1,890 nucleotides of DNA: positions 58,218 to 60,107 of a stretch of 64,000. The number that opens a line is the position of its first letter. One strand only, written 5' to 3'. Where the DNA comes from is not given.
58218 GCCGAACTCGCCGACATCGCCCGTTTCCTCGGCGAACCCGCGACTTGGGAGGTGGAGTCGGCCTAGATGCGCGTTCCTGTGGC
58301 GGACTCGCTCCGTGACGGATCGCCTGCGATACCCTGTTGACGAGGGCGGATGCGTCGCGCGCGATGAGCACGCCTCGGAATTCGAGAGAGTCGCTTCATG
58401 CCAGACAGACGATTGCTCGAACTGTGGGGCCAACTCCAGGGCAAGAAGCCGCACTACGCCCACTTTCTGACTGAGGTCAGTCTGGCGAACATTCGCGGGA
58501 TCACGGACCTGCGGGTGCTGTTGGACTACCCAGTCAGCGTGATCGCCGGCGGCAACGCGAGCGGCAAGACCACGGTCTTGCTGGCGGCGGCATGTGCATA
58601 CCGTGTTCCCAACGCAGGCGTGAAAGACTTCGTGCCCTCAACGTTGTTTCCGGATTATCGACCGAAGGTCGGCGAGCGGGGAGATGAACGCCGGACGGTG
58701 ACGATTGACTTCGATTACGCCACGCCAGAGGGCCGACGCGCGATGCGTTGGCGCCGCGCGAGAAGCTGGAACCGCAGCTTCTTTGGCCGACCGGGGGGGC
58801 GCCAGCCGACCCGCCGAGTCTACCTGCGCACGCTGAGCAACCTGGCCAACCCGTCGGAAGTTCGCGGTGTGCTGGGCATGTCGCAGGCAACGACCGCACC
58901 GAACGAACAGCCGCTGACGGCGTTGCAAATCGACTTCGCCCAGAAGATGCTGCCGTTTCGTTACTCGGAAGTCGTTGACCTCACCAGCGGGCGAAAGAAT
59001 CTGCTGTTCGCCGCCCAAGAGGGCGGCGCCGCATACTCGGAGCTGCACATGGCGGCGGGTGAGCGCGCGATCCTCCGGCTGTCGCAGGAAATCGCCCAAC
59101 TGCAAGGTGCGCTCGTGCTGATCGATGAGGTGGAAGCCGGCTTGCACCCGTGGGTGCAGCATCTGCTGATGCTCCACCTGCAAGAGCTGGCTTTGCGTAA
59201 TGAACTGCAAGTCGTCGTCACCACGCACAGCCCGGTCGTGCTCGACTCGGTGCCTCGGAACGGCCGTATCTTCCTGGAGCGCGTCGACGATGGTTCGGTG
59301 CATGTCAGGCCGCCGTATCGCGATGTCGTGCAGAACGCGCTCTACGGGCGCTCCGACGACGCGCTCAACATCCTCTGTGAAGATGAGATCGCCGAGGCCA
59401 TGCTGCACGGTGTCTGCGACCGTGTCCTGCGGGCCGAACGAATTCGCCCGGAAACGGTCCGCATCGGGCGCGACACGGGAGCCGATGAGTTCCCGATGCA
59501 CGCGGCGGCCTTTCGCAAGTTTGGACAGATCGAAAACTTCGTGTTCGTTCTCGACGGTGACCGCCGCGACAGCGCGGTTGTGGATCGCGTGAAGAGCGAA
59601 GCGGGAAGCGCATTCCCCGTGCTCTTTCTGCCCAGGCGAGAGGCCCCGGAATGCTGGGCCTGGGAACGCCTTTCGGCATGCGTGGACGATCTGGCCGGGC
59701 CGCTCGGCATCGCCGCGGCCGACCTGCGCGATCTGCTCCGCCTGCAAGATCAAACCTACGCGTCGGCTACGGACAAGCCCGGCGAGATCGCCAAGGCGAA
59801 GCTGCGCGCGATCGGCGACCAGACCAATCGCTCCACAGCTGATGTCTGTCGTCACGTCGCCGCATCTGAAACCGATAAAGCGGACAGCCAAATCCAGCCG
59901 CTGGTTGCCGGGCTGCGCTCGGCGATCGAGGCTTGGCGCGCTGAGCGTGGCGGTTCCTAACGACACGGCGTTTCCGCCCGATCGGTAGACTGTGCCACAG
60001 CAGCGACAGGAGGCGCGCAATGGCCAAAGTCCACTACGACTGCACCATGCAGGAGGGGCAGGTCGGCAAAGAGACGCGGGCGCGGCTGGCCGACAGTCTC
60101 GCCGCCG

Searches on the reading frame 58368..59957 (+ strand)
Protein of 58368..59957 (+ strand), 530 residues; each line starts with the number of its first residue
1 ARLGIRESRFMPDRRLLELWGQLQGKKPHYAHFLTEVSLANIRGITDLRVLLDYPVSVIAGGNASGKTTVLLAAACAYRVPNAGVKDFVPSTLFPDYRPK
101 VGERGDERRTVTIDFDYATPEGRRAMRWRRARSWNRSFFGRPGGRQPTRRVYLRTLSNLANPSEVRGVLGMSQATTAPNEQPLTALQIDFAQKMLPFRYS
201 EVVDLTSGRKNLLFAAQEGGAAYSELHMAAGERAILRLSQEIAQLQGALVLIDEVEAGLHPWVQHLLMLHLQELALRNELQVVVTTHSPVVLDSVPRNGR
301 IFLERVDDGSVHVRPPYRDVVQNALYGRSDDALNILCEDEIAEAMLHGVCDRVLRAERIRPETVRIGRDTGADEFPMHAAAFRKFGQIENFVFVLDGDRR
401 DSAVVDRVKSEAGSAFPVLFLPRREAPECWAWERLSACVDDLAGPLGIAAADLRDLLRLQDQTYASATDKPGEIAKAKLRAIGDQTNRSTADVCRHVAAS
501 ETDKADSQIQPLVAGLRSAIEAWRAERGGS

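Call 25: search_protein_families(library=pfam, proteins=[window:58368-59957:+], max_evalue=0.00001)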
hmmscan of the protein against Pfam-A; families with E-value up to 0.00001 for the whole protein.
window:58368-59957:+ (530 aa): 2 families
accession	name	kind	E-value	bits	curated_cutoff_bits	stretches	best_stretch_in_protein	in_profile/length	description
PF13304.12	AAA_21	-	3.1e-15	57.5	27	1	231-293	241-304/304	AAA domain, putative AbiEii toxin, Type IV TA system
PF13175.12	AAA_15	-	2.6e-14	54.1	32.1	1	237-290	319-372/374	AAA ATPase domain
